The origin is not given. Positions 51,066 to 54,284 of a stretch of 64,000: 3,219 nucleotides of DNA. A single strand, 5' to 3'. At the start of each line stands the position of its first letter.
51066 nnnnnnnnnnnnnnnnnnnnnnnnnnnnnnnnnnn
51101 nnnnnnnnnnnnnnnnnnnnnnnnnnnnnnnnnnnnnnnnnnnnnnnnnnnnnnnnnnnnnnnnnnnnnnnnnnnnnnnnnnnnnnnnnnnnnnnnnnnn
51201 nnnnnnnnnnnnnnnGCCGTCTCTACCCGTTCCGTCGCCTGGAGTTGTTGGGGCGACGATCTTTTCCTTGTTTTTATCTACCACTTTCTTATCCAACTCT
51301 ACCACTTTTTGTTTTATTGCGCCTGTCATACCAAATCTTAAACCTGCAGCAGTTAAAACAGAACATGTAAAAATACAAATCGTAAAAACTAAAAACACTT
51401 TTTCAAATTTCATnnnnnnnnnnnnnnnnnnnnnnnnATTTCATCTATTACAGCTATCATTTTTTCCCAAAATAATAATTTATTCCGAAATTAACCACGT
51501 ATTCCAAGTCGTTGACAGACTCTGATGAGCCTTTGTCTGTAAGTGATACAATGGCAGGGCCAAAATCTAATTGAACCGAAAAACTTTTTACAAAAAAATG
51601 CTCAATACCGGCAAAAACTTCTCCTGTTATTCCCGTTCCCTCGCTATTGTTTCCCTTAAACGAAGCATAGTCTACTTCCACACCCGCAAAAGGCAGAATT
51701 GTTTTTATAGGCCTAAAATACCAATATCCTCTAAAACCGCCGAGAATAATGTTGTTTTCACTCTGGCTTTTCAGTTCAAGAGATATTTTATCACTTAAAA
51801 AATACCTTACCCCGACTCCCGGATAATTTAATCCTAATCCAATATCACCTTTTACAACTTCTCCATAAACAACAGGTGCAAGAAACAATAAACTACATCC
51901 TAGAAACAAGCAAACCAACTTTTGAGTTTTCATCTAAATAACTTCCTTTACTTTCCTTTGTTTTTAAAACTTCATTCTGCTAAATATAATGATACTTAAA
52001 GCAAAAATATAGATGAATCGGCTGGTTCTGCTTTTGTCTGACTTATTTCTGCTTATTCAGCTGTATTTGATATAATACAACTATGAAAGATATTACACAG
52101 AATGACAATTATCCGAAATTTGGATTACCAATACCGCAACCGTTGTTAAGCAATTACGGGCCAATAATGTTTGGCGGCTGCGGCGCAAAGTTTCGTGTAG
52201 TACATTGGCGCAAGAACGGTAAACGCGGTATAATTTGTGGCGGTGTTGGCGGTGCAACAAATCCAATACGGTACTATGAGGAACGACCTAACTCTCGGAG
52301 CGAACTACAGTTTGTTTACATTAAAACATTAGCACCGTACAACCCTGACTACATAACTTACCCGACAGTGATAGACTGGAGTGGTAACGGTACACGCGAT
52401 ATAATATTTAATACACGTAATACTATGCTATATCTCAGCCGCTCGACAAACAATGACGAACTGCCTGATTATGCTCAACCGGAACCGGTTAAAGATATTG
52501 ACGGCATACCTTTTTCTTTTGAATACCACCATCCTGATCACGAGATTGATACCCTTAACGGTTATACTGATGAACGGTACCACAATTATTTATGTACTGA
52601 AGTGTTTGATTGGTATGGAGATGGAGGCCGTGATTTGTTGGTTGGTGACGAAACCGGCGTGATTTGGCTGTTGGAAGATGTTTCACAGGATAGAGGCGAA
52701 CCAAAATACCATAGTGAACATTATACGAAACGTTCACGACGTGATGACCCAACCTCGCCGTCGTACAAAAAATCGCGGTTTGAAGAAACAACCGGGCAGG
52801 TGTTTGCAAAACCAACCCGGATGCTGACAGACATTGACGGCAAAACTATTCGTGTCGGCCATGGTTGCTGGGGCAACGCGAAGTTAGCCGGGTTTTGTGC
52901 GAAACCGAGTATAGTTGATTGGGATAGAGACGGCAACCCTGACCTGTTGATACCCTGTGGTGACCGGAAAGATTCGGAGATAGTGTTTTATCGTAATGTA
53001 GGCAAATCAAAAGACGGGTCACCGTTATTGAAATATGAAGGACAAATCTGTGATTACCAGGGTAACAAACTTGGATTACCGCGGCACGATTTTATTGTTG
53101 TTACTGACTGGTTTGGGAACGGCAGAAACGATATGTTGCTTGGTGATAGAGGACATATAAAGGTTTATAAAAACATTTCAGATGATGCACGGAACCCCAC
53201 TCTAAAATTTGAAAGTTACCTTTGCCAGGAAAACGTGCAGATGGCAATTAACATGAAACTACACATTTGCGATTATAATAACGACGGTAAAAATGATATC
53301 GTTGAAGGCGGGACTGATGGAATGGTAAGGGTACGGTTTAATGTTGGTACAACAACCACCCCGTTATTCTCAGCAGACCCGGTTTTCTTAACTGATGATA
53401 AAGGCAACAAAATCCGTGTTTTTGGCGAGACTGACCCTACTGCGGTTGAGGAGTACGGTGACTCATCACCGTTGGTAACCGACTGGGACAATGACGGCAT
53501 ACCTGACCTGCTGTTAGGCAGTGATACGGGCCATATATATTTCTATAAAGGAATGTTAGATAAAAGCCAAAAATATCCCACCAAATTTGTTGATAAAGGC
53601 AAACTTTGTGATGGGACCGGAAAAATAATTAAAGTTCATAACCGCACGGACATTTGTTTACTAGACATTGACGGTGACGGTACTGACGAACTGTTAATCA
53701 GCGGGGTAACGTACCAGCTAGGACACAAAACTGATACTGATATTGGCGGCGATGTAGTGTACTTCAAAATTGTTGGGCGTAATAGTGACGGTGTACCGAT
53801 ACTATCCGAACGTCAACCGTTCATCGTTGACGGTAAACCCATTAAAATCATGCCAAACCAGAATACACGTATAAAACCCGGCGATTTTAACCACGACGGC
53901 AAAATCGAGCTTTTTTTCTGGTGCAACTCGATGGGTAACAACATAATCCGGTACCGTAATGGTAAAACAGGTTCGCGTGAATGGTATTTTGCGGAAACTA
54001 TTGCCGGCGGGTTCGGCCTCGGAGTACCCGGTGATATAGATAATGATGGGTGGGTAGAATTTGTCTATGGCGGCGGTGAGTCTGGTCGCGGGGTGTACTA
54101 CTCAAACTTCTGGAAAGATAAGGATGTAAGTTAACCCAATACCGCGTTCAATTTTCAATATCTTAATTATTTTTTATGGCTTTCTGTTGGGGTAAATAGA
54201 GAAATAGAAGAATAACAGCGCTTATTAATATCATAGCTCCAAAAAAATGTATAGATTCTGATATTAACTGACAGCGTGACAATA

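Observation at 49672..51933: DUF3494 ice-binding-family protein between two outer-membrane barrel genes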

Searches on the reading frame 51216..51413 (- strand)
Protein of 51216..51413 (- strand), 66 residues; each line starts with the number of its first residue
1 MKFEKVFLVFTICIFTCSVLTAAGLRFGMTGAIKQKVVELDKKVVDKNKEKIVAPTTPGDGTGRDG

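Call 58: search_protein_families(library=ncbifam, proteins=[window:51216-51413:-], max_evalue=10)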
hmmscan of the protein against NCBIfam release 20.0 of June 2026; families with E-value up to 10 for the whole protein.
seq(66 aa): 1 family
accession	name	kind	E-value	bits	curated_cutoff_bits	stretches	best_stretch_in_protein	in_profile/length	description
TIGR01495.1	ETRAMP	paralog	0.0057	16.7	32.75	1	1-53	1-52/85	ETRAMP family protein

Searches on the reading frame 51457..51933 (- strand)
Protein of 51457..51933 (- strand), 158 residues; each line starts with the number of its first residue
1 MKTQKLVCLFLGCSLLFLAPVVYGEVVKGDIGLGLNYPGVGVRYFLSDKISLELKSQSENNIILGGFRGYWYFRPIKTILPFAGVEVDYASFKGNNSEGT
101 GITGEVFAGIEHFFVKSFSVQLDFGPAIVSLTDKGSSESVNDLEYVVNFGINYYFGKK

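Call 3: search_protein_families(library=pfam, proteins=[window:51457-51933:-], max_evalue=0.01)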
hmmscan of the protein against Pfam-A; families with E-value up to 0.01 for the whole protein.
window:51457-51933:- (158 aa): 1 family
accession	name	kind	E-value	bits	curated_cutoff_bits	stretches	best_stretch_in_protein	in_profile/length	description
PF13505.12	OMP_b-brl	-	0.0046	17.6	28.7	0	40-155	58-175/175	Outer membrane protein beta-barrel domain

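Call 4: search_protein_families(library=ncbifam, proteins=[window:51457-51933:-], max_evalue=0.01)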
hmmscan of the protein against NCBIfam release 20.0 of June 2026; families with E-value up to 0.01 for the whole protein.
window:51457-51933:- (158 aa): 1 family
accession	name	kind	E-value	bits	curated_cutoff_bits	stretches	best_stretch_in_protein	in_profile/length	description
TIGR04565.1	OMP_myx_plus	subfamily_domain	0.00052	20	60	0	87-155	95-161/161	outer membrane beta-barrel domain-containing protein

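Call 26: find_homologous_proteins(query=window:51457-51933:-, max_evalue=0.001)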
Query window:51457-51933:- (158 aa): 45 proteins with E <= 0.001 among 98 candidates.
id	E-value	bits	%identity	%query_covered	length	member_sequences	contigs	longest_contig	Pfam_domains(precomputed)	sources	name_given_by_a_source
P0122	3.9e-99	347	100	100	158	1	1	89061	-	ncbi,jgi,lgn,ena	ncbi:MAG: hypothetical protein WC955_02375 [Elusimicrobiota bacterium]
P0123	1.4e-64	235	68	99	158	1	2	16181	-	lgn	-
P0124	1.5e-64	235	66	99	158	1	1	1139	-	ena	-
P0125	7.0e-63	229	66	100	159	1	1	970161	-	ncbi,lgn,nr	ncbi:MAG: hypothetical protein PHE88_03710 [Elusimicrobia bacterium]|nr:hypothetical protein [Elusim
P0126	3.4e-59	217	73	87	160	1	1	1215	-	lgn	-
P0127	1.4e-58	215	66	96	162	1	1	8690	-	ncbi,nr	ncbi:MAG: hypothetical protein HY919_08260 [Elusimicrobia bacterium]|nr:hypothetical protein [Elusim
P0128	7.4e-56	206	62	99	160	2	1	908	-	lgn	-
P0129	3.3e-55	204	61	99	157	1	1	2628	-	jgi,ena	-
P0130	3.3e-55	204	63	92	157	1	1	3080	-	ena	-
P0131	2.1e-54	202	63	96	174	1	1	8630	-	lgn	-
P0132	6.2e-54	200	63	97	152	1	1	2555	-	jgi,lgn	-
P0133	3.2e-53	198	63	92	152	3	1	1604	-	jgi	-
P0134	3.0e-52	195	59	99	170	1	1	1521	-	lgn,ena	-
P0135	8.3e-52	193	64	91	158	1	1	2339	-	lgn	-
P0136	1.4e-51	192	63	94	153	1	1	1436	-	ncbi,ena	-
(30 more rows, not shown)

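Call 28: find_related_loci(query=A2, collection=metagenome_contigs, flank=5000)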
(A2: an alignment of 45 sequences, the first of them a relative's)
Query A2 (158 aa) in metagenome_contigs; peptide patterns used: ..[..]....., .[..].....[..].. (x = any residue, [..] = any of these).
387 stretches matched a pattern; 55 encode a relative of the query (tblastn E <= 1e-3); 55 distinct loci.
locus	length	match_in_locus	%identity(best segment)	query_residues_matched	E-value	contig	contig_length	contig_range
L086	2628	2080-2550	61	1-157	7e-60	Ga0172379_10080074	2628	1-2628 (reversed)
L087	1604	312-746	63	13-157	1e-60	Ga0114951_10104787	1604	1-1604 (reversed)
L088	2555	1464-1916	63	4-157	7e-59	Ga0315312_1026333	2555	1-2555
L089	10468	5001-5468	60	1-157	2e-56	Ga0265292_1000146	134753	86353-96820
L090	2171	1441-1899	57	1-157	5e-57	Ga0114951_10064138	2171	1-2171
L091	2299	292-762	61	3-158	3e-56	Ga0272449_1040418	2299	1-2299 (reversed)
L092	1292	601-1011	65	22-157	1e-56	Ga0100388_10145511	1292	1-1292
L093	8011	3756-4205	58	5-157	3e-53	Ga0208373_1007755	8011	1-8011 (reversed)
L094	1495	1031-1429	62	25-157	5e-54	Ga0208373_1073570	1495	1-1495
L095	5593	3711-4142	59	14-157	2e-51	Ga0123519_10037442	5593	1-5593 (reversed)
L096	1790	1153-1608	55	4-157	2e-50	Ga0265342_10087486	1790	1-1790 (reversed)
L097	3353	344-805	53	10-158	3e-49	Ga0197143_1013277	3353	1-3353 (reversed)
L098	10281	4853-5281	54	15-157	3e-47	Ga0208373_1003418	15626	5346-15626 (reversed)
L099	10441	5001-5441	54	9-156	1e-46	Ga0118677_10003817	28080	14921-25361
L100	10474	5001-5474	52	1-157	7e-46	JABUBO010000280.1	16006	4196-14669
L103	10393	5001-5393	55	25-155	1e-44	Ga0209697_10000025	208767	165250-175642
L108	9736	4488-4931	48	7-157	2e-42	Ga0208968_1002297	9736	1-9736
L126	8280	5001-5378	39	26-151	4e-29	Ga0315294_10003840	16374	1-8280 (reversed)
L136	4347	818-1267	37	26-157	1e-21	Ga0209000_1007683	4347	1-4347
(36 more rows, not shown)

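Call 39: search_protein_families(library=pfam, proteins=[L089:5619-7688:+, L099:5437-7944:+, L108:5001-7916:+, L103:5407-7587:+, L136:1267-3957:+, L097:808-2277:+, L091:777-2048:+], max_evalue=0.001)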
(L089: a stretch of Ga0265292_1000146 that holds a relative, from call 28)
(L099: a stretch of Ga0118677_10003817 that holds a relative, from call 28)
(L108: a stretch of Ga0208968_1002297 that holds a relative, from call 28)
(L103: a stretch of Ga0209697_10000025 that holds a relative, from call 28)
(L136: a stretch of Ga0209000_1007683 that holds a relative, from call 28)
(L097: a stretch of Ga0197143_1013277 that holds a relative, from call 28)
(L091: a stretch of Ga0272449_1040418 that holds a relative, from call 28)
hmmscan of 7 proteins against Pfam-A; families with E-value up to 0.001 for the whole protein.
L089:5619-7688:+ (689 aa): 1 family
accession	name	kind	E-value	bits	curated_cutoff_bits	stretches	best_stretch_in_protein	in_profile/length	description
PF00041.27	fn3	-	1e-09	38.9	25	1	53-134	2-83/84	Fibronectin type III domain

L099:5437-7944:+ (835 aa): 2 families
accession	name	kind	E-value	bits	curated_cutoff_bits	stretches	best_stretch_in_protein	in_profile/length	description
PF18911.6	PKD_4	-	4.7e-07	30.2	27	1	493-577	4-81/85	PKD domain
PF00801.26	PKD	-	2.3e-05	24.7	23.5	1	505-572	12-72/80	PKD domain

L108:5001-7916:+ (971 aa): 4 families
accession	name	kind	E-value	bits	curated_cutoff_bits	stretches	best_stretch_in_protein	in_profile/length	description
PF00041.27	fn3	-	1.3e-26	93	25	4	433-504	3-76/84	Fibronectin type III domain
PF18370.7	RGI_lyase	-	1.1e-14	54.9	27.8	0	252-325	10-83/86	Rhamnogalacturonan I lyases beta-sheet domain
PF25523.1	Ig_RIMBP2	-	8.1e-09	35.9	27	0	246-295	3-61/105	RIMBP2-like, immunoglobulin-like domain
PF25788.1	Ig_Rha78A_N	-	2.6e-06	28.1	27.4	0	380-416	60-96/105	Rha78A-like, N-terminal immunoglobulin domain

L103:5407-7587:+ (726 aa): 0 families

L136:1267-3957:+ (896 aa): 1 family
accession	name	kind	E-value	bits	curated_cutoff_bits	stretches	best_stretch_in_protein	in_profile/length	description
PF00041.27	fn3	-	2.8e-08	34.3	25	1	311-383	3-75/84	Fibronectin type III domain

L097:808-2277:+ (489 aa): 3 families
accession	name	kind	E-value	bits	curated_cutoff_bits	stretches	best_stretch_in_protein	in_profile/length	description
PF13360.13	PQQ_2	-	1.5e-20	74.3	27.6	2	220-406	7-185/233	Outer membrane protein assembly factor BamB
PF13570.13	Beta-prop_ACSF4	-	2.7e-13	50.5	133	1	105-326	68-265/329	Beta-alanine-activating enzyme, beta-propeller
PF01011.28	PQQ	-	6.5e-06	25.6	26.7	0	71-125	224-285/595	Glucose/ethanol/alcohol dehydrogenase, beta-propeller domain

L091:777-2048:+ (423 aa): 0 families

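Call 40: predict_structure(alignment_id=A2)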
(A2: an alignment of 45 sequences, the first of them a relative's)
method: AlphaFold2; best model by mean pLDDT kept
length: 158 residues; sequences in the alignment: 45
mean_pLDDT: 86.9   pTM: 0.75
mean pLDDT of the five models: 86.9, 86.9, 86.6, 86.2, 84.6
residues with pLDDT >= 90: 102; 70-90: 31; 50-70: 20; < 50: 5
segments of 3 or more residues with pLDDT < 50: none
pLDDT, mean of each block of 10 residues (from residue 1): 55 59 72 88 94 94 96 91 97 93 97 90 96 91 93 83
secondary structure, 60 per line:
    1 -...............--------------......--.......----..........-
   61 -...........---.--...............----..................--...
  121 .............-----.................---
elements in order: H2-16 E31-36 E39-45 E50-59 E62-72 E79-93 E98-115 E118-133 E139-155

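Call 45: fold_search(model_id=the predicted structure, library=pdb)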
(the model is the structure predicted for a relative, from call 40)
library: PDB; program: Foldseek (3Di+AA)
matches with E <= 10: 1023; with E <= 0.001: 3
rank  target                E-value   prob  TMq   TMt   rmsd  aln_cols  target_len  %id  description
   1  8qxp                  8.8e-05  1.00  0.61  0.54   6.1       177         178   13  Crystal structure of the outer membrane porin OmpW from Klebsiella pneumoniae (released 2024-01-24)
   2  2f1v_A                3.6e-04  1.00  0.58  0.51   5.2       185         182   15  Outer membrane protein OmpW (released 2006-01-24)
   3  2f1t_A                5.2e-04  1.00  0.52  0.45   7.3       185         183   14  Outer membrane protein OmpW (released 2006-01-24)
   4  1p4t                  1.1e-03  1.00  0.58  0.59   7.6       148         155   10  Crystal structure of Neisserial surface protein A (NspA) (released 2003-07-22)
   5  9a2m_MODEL_1_A        5.3e-03  1.00  0.53  0.27   7.0       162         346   13  Model of E. coli OmpA by in-cell photo-crosslinking MS and deep learning (released 2023-02-24)
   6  1bxw                  7.6e-03  1.00  0.58  0.53   7.7       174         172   13  OUTER MEMBRANE PROTEIN A (OMPA) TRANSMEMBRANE DOMAIN (released 1998-10-14)
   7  2x27                  7.6e-03  1.00  0.51  0.41   8.8       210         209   14  Crystal structure of the outer membrane protein OprG from Pseudomonas aeruginosa (released 2010-12-15)
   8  2x4m_A                9.8e-03  0.96  0.33  0.19  22.5       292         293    9  Yersinia Pestis Plasminogen Activator Pla (released 2010-07-28)
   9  9fzd_A                1.1e-02  1.00  0.51  0.46   9.0       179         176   11  Structure of OmpA-long in complex with nanobody Nb39 (released 2024-07-17)
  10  1qjp                  1.4e-02  1.00  0.53  0.61   5.6       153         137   12  HIGH RESOLUTION STRUCTURE OF THE OUTER MEMBRANE PROTEIN A (OMPA) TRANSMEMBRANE DOMAIN (released 2000-06-30)
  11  2mnh_MODEL_1_A        1.5e-02  0.99  0.39  0.41   8.3       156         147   15  Refined structure of outer membrane protein x in nanodisc by measuring residual dipolar couplings (released 2015-03-18)
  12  4pr7_A                1.5e-02  0.66  0.27  0.25  16.9       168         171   10  KdgM porin in complex with disordered oligogalacturonate (released 2014-06-11)
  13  6x9z                  1.6e-02  1.00  0.50  0.64   6.3       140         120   16  De novo design of transmembrane beta-barrels (released 2021-02-17)
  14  9fzc_A                1.7e-02  1.00  0.53  0.49   7.7       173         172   13  Structure of OmpA-short in complex with nanobody Nb01 (released 2024-07-17)
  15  4fqe                  1.9e-02  0.82  0.28  0.26  17.2       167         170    9  KdgM porin (released 2013-06-26)
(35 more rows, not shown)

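Call 58: search_protein_families(library=ncbifam, proteins=[window:51457-51933:-, L126:4353-5390:+], max_evalue=10)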
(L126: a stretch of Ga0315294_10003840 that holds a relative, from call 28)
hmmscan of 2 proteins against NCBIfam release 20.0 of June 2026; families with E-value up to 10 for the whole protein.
window:51457-51933:- (158 aa): 1 family
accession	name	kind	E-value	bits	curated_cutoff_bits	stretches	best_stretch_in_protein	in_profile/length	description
TIGR04565.1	OMP_myx_plus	subfamily_domain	0.00052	20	60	2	87-155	95-161/161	outer membrane beta-barrel domain-containing protein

L126:4353-5390:+ (346 aa): 3 families
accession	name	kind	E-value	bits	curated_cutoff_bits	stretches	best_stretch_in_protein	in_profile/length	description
TIGR02722.1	lp_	equivalog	0.0023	18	110.55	1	92-176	86-179/189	penicillin-binding protein activator LpoB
TIGR04565.1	OMP_myx_plus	subfamily_domain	0.013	15.5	60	1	228-251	14-37/161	outer membrane beta-barrel domain-containing protein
NF049867.1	TP0183_fam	equivalog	0.017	14.2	140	1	47-175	1-112/286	TP0183 family DNA metabolism protein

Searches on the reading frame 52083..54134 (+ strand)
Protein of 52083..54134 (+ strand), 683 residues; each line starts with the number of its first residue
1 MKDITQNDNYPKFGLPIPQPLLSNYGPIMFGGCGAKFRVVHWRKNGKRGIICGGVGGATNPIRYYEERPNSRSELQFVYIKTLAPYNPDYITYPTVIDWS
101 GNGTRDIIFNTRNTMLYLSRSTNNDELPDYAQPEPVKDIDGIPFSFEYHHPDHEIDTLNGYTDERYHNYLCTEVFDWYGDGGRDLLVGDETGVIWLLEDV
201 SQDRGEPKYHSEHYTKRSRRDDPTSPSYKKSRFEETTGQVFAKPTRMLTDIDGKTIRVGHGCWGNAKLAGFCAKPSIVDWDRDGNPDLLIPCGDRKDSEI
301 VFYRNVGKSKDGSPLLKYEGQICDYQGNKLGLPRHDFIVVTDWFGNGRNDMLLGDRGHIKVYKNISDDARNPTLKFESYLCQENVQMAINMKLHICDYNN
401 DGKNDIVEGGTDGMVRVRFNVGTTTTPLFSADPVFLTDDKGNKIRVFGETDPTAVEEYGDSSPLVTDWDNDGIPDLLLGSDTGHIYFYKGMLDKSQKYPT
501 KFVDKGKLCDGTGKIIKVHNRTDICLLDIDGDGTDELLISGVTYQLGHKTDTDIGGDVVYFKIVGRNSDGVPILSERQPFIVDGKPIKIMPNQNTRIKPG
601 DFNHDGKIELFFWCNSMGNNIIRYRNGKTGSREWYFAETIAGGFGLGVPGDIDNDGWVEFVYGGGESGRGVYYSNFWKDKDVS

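Call 3: search_protein_families(library=pfam, proteins=[window:52083-54134:+], max_evalue=0.01)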
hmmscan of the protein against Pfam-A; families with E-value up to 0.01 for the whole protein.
window:52083-54134:+ (683 aa): 4 families
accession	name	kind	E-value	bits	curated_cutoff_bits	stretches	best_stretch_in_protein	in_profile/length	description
PF13517.12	FG-GAP_3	-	1.7e-24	86.7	26.9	2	601-661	1-60/61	FG-GAP-like repeat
PF01839.29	FG-GAP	-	5.5e-06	26.6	22.1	0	523-539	4-20/37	FG-GAP repeat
PF14783.12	BBS2_Mid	-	2.3e-05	24.9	27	0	393-418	2-27/108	Ciliary BBSome complex subunit 2, middle region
PF23743.1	Beta-prop_BBS7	-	0.00068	19.5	27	0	166-197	218-249/299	BBS7 beta-propeller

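Call 4: search_protein_families(library=ncbifam, proteins=[window:52083-54134:+], max_evalue=0.01)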
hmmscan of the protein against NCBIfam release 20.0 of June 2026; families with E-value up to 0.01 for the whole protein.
window:52083-54134:+ (683 aa): 0 families
